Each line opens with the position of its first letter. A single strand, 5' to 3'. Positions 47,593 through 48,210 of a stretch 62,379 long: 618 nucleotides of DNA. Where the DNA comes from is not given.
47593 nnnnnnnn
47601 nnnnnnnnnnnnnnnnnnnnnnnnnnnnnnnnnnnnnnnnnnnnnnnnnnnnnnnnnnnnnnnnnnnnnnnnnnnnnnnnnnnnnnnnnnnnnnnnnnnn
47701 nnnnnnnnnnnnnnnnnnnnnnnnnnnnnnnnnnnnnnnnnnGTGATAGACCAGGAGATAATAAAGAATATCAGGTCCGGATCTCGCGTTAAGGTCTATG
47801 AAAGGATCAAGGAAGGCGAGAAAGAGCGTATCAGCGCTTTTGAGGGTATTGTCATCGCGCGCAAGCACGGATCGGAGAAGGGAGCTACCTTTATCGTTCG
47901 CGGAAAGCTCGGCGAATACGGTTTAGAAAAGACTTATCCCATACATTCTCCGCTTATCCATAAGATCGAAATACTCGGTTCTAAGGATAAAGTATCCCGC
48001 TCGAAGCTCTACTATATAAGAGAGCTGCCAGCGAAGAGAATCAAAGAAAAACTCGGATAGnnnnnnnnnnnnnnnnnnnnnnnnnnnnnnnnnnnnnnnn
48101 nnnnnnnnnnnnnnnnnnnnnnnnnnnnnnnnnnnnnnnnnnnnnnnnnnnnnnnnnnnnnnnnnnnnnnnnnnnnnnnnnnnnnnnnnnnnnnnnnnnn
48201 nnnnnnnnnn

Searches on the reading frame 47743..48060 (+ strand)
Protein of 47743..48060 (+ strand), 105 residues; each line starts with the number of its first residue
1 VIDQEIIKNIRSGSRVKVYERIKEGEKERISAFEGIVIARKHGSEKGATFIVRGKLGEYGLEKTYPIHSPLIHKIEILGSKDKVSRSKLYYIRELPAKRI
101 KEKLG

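Call 14: find_encoding_contigs(protein=window:47743-48060:+, flank=10000, max_places=10)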
Protein window:47743-48060:+ (105 aa): 1 contig read that carries it; 1 place shown.
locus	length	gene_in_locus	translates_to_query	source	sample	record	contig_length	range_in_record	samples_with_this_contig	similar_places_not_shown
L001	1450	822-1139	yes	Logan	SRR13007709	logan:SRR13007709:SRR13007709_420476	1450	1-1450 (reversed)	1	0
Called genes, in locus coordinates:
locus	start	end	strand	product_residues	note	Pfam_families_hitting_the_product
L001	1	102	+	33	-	?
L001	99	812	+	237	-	PF00849:PseudoU_synth_2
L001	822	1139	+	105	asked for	PF01245:Ribosomal_L19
